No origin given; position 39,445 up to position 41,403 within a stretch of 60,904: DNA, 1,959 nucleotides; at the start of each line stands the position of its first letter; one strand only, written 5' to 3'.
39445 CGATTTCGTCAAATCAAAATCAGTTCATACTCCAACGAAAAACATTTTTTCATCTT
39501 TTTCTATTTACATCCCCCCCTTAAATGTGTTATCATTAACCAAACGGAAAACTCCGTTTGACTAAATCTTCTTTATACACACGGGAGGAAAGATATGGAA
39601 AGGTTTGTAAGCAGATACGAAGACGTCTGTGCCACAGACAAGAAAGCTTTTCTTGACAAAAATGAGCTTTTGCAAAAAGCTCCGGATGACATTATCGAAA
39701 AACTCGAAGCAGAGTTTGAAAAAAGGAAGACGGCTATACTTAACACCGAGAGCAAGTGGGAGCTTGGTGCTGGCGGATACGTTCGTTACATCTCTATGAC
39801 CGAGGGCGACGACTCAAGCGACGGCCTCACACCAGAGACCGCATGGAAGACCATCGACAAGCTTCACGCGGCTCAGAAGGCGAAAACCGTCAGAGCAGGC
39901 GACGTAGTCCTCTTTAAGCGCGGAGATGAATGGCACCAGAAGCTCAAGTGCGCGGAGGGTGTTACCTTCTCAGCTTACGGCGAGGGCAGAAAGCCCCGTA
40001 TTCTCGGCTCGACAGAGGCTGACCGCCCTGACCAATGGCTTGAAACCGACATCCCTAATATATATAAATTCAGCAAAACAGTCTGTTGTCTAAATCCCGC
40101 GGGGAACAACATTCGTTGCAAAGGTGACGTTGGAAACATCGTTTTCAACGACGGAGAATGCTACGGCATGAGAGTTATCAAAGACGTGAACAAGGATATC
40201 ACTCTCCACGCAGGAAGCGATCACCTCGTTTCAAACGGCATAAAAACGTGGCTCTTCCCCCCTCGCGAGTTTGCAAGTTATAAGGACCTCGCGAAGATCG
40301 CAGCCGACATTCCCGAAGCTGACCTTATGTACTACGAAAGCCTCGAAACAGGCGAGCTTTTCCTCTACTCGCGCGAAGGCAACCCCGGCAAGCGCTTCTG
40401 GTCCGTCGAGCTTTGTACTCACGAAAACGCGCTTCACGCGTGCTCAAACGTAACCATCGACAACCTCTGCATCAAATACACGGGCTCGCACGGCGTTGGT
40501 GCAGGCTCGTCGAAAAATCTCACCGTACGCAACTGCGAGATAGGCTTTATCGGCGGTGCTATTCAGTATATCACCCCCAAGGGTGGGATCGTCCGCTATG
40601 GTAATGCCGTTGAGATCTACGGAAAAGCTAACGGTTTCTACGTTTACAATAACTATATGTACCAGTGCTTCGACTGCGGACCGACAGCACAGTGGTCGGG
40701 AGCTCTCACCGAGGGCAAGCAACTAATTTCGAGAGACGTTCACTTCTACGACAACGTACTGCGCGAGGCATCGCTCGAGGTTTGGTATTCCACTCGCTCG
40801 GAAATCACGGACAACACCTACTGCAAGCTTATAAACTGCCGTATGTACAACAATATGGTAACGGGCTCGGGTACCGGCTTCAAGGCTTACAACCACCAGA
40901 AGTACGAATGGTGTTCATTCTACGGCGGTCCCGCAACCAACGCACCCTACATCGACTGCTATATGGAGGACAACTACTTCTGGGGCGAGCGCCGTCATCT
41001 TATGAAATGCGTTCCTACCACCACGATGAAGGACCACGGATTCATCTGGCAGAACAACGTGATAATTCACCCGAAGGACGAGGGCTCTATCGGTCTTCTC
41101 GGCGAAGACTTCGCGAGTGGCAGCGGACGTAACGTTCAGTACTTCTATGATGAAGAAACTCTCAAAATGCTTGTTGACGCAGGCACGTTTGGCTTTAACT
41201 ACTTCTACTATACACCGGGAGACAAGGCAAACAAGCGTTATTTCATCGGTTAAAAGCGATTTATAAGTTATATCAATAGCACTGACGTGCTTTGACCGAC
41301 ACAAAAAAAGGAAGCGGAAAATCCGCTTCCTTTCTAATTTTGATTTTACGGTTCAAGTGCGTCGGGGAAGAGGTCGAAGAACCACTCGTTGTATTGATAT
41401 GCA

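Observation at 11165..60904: Nearly every long intergenic spacer is assembled from one shared set of hairpin modules (REP/BIME-like mosaic network)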

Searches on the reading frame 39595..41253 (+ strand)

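Call 8: search_protein_families(library=ncbifam, proteins=[window:39595-41253:+])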
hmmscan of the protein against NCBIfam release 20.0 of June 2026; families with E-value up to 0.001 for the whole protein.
window:39595-41253:+ (552 aa): 1 family
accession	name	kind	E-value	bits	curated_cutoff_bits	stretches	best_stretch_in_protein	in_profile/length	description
NF047897.1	LctobiosidLnbX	equivalog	0.0002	19.3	2500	1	56-148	38-136/1498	lacto-N-biosidase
